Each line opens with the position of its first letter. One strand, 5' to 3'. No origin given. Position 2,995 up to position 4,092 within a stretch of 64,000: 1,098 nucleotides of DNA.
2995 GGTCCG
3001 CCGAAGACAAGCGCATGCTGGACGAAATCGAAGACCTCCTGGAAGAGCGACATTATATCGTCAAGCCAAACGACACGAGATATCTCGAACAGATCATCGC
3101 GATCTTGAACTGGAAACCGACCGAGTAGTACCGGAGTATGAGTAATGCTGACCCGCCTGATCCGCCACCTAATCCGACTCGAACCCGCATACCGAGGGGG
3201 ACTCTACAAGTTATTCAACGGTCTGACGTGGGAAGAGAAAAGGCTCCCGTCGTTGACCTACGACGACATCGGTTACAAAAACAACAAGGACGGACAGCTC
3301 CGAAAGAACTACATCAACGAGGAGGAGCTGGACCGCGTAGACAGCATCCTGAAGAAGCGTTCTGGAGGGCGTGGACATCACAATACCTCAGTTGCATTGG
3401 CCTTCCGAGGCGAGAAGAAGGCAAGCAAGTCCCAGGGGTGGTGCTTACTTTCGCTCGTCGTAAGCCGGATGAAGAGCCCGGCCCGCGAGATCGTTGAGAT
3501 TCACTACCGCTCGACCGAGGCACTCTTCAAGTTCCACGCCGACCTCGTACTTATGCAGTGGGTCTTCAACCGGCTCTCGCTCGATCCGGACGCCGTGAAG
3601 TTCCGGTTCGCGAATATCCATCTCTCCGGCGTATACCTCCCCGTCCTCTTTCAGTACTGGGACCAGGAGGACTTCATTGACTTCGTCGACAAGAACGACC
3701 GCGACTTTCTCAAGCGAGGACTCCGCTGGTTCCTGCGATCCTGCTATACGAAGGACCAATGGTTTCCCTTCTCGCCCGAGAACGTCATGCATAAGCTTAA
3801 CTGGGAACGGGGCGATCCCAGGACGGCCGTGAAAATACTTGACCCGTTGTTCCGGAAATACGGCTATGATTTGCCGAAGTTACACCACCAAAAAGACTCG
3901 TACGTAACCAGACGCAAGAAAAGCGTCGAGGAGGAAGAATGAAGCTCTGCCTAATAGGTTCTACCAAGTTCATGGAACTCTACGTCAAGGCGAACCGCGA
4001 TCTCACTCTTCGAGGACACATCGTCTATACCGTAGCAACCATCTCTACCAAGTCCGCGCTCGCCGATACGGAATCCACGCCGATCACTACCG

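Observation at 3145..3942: Second, strongly diverged and N-terminally shortened TS-fold protein in the same operon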

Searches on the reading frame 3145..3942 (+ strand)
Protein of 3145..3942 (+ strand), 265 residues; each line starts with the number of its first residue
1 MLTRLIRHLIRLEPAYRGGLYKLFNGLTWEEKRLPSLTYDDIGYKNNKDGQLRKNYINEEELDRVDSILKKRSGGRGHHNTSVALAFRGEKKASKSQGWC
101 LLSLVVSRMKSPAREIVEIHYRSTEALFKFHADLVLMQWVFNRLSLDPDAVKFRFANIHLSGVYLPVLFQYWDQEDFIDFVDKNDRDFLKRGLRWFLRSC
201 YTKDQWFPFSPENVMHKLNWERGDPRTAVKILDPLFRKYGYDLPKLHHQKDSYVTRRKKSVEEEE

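Call 3: search_protein_families(library=pfam, proteins=[window:3145-3942:+], max_evalue=0.1)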
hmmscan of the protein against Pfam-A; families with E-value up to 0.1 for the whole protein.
window:3145-3942:+ (265 aa): 0 families

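Call 4: search_protein_families(library=phrogs, proteins=[window:3145-3942:+], max_evalue=0.01)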
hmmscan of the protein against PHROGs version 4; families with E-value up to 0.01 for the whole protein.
window:3145-3942:+ (265 aa): 1 family
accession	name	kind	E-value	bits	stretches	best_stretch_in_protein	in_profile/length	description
phrog_34294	-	unknown function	7.5e-10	40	1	37-173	52-183/249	-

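Call 5: find_homologous_proteins(query=window:3145-3942:+, max_evalue=0.001)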
Query window:3145-3942:+ (265 aa): 54 proteins with E <= 0.001 among 439 candidates.
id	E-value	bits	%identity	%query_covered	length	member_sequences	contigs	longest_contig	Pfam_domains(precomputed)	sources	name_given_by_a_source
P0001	4.8e-180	615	100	100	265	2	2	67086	-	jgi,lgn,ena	-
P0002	1.7e-144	498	79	100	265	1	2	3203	-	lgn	-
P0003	1.2e-143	495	78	100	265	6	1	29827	-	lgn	-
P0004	2.0e-141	488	78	100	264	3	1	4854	-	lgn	-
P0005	1.6e-139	482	78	100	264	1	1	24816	-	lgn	-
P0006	4.4e-139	480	77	100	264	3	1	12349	-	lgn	-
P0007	5.2e-138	477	76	100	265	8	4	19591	-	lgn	-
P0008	1.2e-137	476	75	100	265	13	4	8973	-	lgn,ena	-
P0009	1.5e-137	475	76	100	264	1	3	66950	-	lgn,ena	-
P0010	2.5e-137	475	77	100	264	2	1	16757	-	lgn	-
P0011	5.2e-137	474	76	100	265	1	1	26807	-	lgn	-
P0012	6.4e-137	473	76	100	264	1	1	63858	-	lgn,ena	-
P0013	1.9e-134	465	73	100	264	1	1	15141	-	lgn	-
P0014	1.3e-132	459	73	100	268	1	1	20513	-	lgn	-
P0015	5.2e-130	451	73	100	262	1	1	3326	-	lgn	-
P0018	2.6e-121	422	69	99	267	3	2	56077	-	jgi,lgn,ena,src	-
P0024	5.2e-67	244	47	98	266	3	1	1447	-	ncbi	-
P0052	2.1e-42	163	39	93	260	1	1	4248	-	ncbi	-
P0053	8.5e-39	152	37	92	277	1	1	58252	-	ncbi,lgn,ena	-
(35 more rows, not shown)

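Call 6: search_solved_structures(query=window:3145-3942:+, max_evalue=10, show_alignments=2)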
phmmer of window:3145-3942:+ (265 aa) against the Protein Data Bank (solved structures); distinct sequences matched with E-value up to 10: 3.
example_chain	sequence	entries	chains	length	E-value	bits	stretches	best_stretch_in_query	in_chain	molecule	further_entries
3pn8_A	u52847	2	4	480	0.054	16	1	152-192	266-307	Putative phospho-beta-glucosidase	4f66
4f79_A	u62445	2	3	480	0.055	16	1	152-192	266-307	Putative phospho-beta-glucosidase | 6-phospho-beta-D-Glucosidase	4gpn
2of7_A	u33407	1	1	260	0.85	12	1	135-194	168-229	Putative tetR-family transcriptional regulator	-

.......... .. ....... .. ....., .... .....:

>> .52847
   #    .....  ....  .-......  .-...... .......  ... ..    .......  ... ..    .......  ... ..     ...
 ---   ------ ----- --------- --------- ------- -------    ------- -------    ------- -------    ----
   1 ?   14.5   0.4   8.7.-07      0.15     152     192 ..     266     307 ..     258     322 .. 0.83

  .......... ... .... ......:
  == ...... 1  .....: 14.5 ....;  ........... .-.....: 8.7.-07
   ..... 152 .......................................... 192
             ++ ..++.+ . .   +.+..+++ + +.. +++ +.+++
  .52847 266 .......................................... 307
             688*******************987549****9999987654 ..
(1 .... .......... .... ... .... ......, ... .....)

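Call 7: search_dna_similar(query=window:3145-3942:+, collection=phages, mode=protein, max_evalue=0.001, max_rows=40)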
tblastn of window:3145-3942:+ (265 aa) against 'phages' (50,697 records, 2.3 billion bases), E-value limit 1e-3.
Records with a match: 26; places in all: 26; records where one place covers at least 80% of the query: 2.
Best place of each record, by identity: <60% 26.
By first word of the organism name: Clostridium 10; Serratia 6; Pseudomonas 5; Brevundimonas 2; Stutzerimonas 1; Caudoviricetes 1; Yersinia 1.
By host as written in the record: Clostridium perfringens 7; Serratia marcescens 6; Pseudomonas fluorescens ATCC 13525 2; Brevundimonas pondensis LVF1 2; Pseudomonas mendocina STP12 1; Stutzerimonas stutzeri STP9 1; - 1; Pseudomonas taiwanensis 1; and 5 more.
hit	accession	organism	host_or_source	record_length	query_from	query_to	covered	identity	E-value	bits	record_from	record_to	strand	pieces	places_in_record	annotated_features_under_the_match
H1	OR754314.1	Pseudomonas phage vB_PmeS_STP12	Pseudomonas mendocina STP12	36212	5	228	85%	28.1%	4e-22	100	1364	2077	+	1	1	record has no annotation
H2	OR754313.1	Stutzerimonas phage vB_SstS_STP9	Stutzerimonas stutzeri STP9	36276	5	228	85%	28.1%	4e-22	100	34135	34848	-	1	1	record has no annotation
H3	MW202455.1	Caudoviricetes sp.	Manatee Spring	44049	18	190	65%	33.7%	2e-24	107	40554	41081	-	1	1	pyrimidine hmase synthase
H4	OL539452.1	Serratia phage vB_SmaS_Opt-155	Serratia marcescens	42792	3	194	72%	30.0%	4e-18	89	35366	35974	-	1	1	hypothetical protein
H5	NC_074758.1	Serratia phage vB_SmaS_Opt-155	Serratia marcescens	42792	3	194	72%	30.0%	4e-18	89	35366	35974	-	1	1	hypothetical protein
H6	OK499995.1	Serratia phage vB_SmaS_Tlacuache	Serratia marcescens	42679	3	194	72%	29.7%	5e-18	89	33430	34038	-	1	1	hypothetical protein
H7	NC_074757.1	Serratia phage vB_SmaS_Tlacuache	Serratia marcescens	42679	3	194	72%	29.7%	5e-18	89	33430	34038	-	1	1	hypothetical protein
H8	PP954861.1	Pseudomonas phage Lebethron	Pseudomonas taiwanensis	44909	9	200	72%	29.6%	9e-19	91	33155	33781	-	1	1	hypothetical protein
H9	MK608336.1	Serratia phage Serbin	Serratia marcescens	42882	3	194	72%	29.5%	2e-17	87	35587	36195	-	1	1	hypothetical protein | terminator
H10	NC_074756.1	Serratia phage Serbin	Serratia marcescens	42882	3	194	72%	29.5%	2e-17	87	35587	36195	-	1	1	hypothetical protein | terminator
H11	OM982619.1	Pseudomonas phage Almagne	Pseudomonas syringae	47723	5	185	68%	28.5%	2e-19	94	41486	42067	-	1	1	hypothetical protein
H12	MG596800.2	Pseudomonas phage PMBT14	Pseudomonas fluorescens ATCC 13525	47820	5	185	68%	28.5%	6e-19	92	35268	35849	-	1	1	hypothetical protein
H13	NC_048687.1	Pseudomonas phage PMBT14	Pseudomonas fluorescens ATCC 13525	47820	5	185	68%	28.5%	6e-19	92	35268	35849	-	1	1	hypothetical protein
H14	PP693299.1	Yersinia phage vB_YenM_P744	Yersinia enterocolitica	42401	27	186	60%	31.8%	5e-16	83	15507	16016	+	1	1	pyrimidine hmase synthase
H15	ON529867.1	Brevundimonas phage vB_BpoS-Strzyga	Brevundimonas pondensis LVF1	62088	6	169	62%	30.4%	9e-5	49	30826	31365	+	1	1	hypothetical protein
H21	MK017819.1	Clostridium phage CPD4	Clostridium perfringens ATCC 13124; ...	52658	36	172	52%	33.1%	4e-6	54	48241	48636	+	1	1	hypothetical protein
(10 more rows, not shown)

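Call 9: get_annotated_region(hit=H3, flank=8000)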
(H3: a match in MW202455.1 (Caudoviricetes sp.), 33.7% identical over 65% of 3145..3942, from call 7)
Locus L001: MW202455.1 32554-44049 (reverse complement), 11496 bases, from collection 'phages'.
description: Myoviridae sp. isolate ctfzr933, complete genome.
organism: Caudoviricetes sp. (NCBI taxid 2832643)
taxonomy: Viruses; Duplodnaviria; Heunggongvirae; Uroviricota; Caudoviricetes
host: -; source: Manatee Spring; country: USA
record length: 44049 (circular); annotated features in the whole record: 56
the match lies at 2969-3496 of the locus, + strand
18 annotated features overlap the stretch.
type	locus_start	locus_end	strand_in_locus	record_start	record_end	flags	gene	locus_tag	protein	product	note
CDS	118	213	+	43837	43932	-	-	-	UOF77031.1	hypothetical protein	-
CDS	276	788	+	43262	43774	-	-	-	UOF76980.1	thymidylate kinase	-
CDS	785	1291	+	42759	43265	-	-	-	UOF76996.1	ntP-ppase-like protein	-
CDS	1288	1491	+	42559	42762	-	-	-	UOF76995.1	superinfection immunity protein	-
CDS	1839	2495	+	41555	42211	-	-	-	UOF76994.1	faD-dependent thymidylate synthase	-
CDS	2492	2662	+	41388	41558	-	-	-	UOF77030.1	hypothetical protein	-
CDS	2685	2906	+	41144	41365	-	-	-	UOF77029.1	hypothetical protein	-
CDS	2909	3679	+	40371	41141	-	-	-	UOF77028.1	pyrimidine hmase synthase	-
CDS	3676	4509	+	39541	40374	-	-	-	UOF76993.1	thymidylate synthase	-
CDS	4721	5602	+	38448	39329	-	-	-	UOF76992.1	dan ligase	-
CDS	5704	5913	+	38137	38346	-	-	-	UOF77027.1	hypothetical protein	-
CDS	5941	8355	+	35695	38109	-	-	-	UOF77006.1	DNA polymerase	-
CDS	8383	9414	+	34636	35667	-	-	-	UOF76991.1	pD-(D/E)xk nuclease superfamily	-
CDS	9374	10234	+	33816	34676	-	-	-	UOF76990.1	AAA domain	-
CDS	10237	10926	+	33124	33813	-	-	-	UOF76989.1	hypothetical protein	-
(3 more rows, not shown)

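Call 10: get_annotated_region(hit=H14, flank=8000)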
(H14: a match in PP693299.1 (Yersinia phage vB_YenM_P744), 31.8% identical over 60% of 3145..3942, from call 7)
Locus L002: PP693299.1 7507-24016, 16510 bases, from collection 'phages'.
description: Yersinia phage vB_YenM_P744, complete genome.
organism: Yersinia phage vB_YenM_P744 (NCBI taxid 3141558)
taxonomy: Viruses
host: Yersinia enterocolitica; source: fecal material of wild boar; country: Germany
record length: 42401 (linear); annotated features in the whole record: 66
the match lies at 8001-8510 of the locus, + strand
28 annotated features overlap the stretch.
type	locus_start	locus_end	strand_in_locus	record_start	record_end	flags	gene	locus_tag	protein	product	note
CDS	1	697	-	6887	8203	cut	-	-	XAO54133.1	terminase large subunit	ORF011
CDS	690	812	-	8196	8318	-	-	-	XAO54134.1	hypothetical protein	ORF012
CDS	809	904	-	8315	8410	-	-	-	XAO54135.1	hypothetical protein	ORF013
CDS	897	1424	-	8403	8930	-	-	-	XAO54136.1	terminase small subunit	ORF014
CDS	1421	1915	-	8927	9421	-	-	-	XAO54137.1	glycosyl hydrolase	ORF015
CDS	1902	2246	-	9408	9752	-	-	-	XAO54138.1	holin/anti-holin protein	ORF016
CDS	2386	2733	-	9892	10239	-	-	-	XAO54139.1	hypothetical protein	ORF017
CDS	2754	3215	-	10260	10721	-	-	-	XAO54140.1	hypothetical protein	ORF018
CDS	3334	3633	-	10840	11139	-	-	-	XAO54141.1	hypothetical protein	ORF019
CDS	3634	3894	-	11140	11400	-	-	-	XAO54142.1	hypothetical protein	ORF020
CDS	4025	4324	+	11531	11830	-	-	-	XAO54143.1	transcriptional regulator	ORF021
CDS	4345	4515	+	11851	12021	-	-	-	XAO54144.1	hypothetical protein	ORF022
CDS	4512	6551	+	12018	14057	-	-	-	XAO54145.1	DNA primase/helicase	ORF023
CDS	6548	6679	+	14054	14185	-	-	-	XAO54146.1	hypothetical protein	ORF024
CDS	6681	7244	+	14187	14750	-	-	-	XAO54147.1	thymidylate kinase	ORF025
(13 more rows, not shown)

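Call 13: search_solved_structures(query=A1, max_evalue=10, show_alignments=3)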
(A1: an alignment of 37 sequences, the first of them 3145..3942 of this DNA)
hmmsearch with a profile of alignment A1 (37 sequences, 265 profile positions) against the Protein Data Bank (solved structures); distinct sequences matched with E-value up to 10: 0.

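Call 21: get_annotated_region(hit=H9, flank=9000)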
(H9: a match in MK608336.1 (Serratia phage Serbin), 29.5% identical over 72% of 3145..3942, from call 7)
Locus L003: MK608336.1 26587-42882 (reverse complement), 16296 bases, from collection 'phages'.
description: Serratia phage Serbin, complete genome.
organism: Serratia phage Serbin (NCBI taxid 2562181)
taxonomy: Viruses; Duplodnaviria; Heunggongvirae; Uroviricota; Caudoviricetes
host: Serratia marcescens; source: pond water sample; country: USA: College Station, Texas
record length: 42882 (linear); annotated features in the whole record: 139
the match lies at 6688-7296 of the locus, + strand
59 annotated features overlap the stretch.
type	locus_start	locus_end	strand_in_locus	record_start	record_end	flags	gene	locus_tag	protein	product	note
CDS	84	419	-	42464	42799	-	-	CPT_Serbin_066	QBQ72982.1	hypothetical protein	-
regulatory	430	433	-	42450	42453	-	-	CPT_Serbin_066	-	ribosome_binding_site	CPT_Serbin_066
CDS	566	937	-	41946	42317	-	-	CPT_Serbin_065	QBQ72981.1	hypothetical protein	-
CDS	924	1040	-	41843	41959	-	-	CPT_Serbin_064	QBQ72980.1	hypothetical protein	has a TMD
regulatory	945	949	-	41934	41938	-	-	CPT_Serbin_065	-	ribosome_binding_site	CPT_Serbin_065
CDS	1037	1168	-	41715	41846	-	-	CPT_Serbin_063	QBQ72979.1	hypothetical protein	-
regulatory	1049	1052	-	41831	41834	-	-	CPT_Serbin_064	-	ribosome_binding_site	CPT_Serbin_064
regulatory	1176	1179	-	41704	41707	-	-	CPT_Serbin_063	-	ribosome_binding_site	CPT_Serbin_063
CDS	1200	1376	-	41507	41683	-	-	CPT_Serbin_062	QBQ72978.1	hypothetical protein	-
CDS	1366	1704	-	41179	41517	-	-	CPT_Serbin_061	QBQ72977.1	hypothetical protein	-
regulatory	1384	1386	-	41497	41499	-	-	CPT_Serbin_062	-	ribosome_binding_site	CPT_Serbin_062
CDS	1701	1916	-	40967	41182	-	-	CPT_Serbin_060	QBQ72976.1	hypothetical protein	has a low BLAST hit to WP_067360873.1; BLAST also shows a conserved domain in the first 30 residues, spermidine synthase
regulatory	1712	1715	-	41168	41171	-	-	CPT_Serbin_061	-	ribosome_binding_site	CPT_Serbin_061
CDS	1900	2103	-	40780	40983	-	-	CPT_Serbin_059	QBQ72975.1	hypothetical protein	-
regulatory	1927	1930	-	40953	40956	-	-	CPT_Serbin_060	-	ribosome_binding_site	CPT_Serbin_060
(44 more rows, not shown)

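Call 22: get_annotated_region(hit=H12, flank=9000)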
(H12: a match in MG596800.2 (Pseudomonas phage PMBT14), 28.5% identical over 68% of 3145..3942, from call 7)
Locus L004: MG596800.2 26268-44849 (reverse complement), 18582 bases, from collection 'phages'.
description: Pseudomonas phage PMBT14, complete genome.
organism: Pseudomonas phage PMBT14 (NCBI taxid 2059855)
taxonomy: Viruses; Duplodnaviria; Heunggongvirae; Uroviricota; Caudoviricetes; Knuthellervirus; Knuthellervirus PMBT14
host: Pseudomonas fluorescens ATCC 13525; source: sewage; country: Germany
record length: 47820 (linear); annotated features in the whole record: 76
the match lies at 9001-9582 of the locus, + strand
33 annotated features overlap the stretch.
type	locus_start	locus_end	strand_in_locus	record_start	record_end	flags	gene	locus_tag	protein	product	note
CDS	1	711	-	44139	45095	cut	-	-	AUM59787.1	hypothetical protein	-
CDS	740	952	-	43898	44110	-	-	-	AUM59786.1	hypothetical protein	-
CDS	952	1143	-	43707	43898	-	-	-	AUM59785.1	hypothetical protein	-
CDS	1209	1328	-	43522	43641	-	-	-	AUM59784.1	hypothetical protein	-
CDS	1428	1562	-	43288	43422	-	-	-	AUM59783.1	hypothetical protein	-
CDS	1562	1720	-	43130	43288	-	-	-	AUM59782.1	hypothetical protein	-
CDS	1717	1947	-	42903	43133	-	-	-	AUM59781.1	hypothetical protein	-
CDS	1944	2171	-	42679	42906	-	-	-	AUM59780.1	hypothetical protein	-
CDS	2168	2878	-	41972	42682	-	-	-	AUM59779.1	hypothetical protein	-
CDS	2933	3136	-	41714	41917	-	-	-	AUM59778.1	hypothetical protein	-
CDS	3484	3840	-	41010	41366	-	-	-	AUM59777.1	hypothetical protein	-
CDS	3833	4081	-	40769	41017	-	-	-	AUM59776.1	hypothetical protein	-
CDS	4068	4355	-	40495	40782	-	-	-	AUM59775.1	hypothetical protein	-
CDS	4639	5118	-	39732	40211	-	-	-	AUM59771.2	FhuF-like transporter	-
CDS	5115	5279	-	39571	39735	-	-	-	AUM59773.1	hypothetical protein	-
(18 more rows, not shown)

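Call 24: predict_structure(alignment_id=A1)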
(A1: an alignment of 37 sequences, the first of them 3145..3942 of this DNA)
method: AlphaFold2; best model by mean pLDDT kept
length: 265 residues; sequences in the alignment: 37
mean_pLDDT: 91.5   pTM: 0.86
mean pLDDT of the five models: 91.5, 91.3, 91.3, 90.6, 90.0
residues with pLDDT >= 90: 211; 70-90: 37; 50-70: 9; < 50: 8
segments of 3 or more residues with pLDDT < 50: 258-265
pLDDT, mean of each block of 10 residues (from residue 1): 96 95 97 95 91 95 95 71 95 88 95 93 95 97 96 98 96 97 97 96 91 95 96 97 85 61 41
secondary structure, 60 per line:
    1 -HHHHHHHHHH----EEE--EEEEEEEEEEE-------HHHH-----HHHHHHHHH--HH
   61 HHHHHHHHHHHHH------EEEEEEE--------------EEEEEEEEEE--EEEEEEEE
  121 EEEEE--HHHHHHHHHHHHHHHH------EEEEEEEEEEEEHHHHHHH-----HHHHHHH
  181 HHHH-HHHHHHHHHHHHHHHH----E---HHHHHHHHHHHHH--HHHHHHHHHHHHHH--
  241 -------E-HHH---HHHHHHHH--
elements in order: H2-11 E16-18 E21-31 H39-42 H48-56 H59-73 E80-86 E101-110 E113-125 H128-143 E150-161 H162-168 H174-184 H186-201 H210-222 H225-238 H256-263

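Call 27: fold_search(model_id=the predicted structure, library=pdb)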
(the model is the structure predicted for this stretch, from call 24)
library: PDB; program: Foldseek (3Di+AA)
matches with E <= 10: 678; with E <= 0.001: 86
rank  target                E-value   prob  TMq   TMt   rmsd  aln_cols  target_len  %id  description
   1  6l18                  2.1e-06  1.00  0.41  0.44   7.0       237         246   12  XFEL structure of T4dCH D179N mutant complex with natively expressed dTMP (released 2019-12-04)
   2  6a9a                  5.3e-06  1.00  0.42  0.44   7.0       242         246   11  Ternary complex crystal structure of dCH with dCMP and THF (released 2019-01-02)
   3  1b5d_A                7.7e-06  1.00  0.40  0.43   7.3       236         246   12  DCMP Hydroxymethylase from T4 (Intact) (released 1999-01-13)
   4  1b49_A                1.3e-05  1.00  0.41  0.44   7.6       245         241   10  DCMP HYDROXYMETHYLASE FROM T4 (PHOSPHATE-BOUND) (released 1999-01-13)
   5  9iqu                  4.1e-05  1.00  0.42  0.50   6.6       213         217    9  phage HY126 dCMP hydroxylase-AfhB with sustrate dCMP (released 2025-07-16)
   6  6auj_A                6.8e-05  1.00  0.40  0.42   7.2       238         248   11  Crystal structure of thymidylate synthase from Elizabethkingia anophelis NUHP1 (released 2017-09-27)
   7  2onb                  7.3e-05  1.00  0.43  0.43   6.2       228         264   10  Human Thymidylate Synthase at low salt conditions with PDPA bound (released 2007-04-10)
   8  4o1u_B                7.3e-05  1.00  0.40  0.41   6.8       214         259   12  Crystal structure of human thymidylate synthase mutant Y202C (released 2015-01-21)
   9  6auj_B                9.3e-05  1.00  0.39  0.40   6.8       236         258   10  Crystal structure of thymidylate synthase from Elizabethkingia anophelis NUHP1 (released 2017-09-27)
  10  4e28                  1.3e-04  1.00  0.39  0.41   6.6       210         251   11  Structure of human thymidylate synthase in inactive conformation with a novel non-peptidic inhibitor (released 2012-11-14)
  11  3eaw                  1.4e-04  1.00  0.40  0.40   7.0       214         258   13  Replacement of Val3 in Human Thymidylate Synthase Affects Its Kinetic Properties and Intracellular Stability (released 2010-03-02)
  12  4xsd_C                1.4e-04  1.00  0.37  0.37   6.9       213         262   11  Complex structure of thymidylate synthase from varicella zoster virus with a dUMP (released 2015-12-16)
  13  3cl9                  1.4e-04  1.00  0.38  0.22   7.7       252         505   11  Structure of bifunctional TcDHFR-TS in complex with MTX (released 2009-01-06)
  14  9iqc                  2.0e-04  1.00  0.41  0.46   7.2       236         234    9  Monooxygenase dependent on riboflavin with dCMP and FAD (released 2025-07-16)
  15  4xsd_A                2.0e-04  1.00  0.37  0.37   6.8       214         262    9  Complex structure of thymidylate synthase from varicella zoster virus with a dUMP (released 2015-12-16)
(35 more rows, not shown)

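Call 28: fold_search(model_id=the predicted structure, library=viral)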
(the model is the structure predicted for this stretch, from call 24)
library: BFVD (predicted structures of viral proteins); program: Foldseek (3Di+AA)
matches with E <= 10: 416; with E <= 0.001: 29
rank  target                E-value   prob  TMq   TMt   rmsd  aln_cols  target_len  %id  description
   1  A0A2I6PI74            3.4e-19  1.00  0.78  0.79   2.9       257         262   23  Uncharacterized protein [Pseudomonas phage PMBT14]
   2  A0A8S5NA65            2.0e-12  1.00  0.67  0.51  24.2       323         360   15  Uncharacterized protein [Myoviridae sp. ctx322]
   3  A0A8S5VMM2            1.7e-10  1.00  0.60  0.61   4.7       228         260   16  Uncharacterized protein [Ackermannviridae sp.]
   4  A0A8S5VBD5            1.7e-07  1.00  0.43  0.46  11.4       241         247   13  thymidylate synthase [Myoviridae sp. ctbEa13]
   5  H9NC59                1.3e-06  1.00  0.40  0.44   6.9       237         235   15  (no name in the UniProt tables at hand)
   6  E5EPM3                1.8e-06  1.00  0.43  0.48   6.7       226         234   14  Gp42 dCMP hydroxymethylase [Acinetobacter phage Acj9]
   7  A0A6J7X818            4.1e-06  1.00  0.43  0.41  15.2       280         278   11  Thymidylate synthase/dCMP hydroxymethylase domain containing protein [uncultured Caudovirales phage]
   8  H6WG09                7.2e-06  1.00  0.37  0.35   7.2       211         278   14  thymidylate synthase [Cyanophage S-TIM5]
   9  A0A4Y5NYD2            8.7e-06  1.00  0.35  0.52   6.1       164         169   18  (no name in the UniProt tables at hand)
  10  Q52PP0                1.3e-05  1.00  0.41  0.40   6.9       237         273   10  Putative thymidylate synthase [Xanthomonas phage Xp15]
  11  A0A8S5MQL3            3.0e-05  1.00  0.42  0.29  18.3       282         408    8  CMP/dCMP-type deaminase domain-containing protein [Myoviridae sp. ctOAa14]
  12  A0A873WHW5            4.4e-05  1.00  0.38  0.36   7.7       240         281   11  Thymidylate synthase [Providencia phage PSTCR5]
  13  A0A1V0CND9            4.7e-05  1.00  0.30  0.27   6.1       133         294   14  (no name in the UniProt tables at hand)
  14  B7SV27                5.3e-05  1.00  0.44  0.37   6.4       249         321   12  (no name in the UniProt tables at hand)
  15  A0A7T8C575            9.3e-05  1.00  0.38  0.35  14.5       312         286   12  (no name in the UniProt tables at hand)
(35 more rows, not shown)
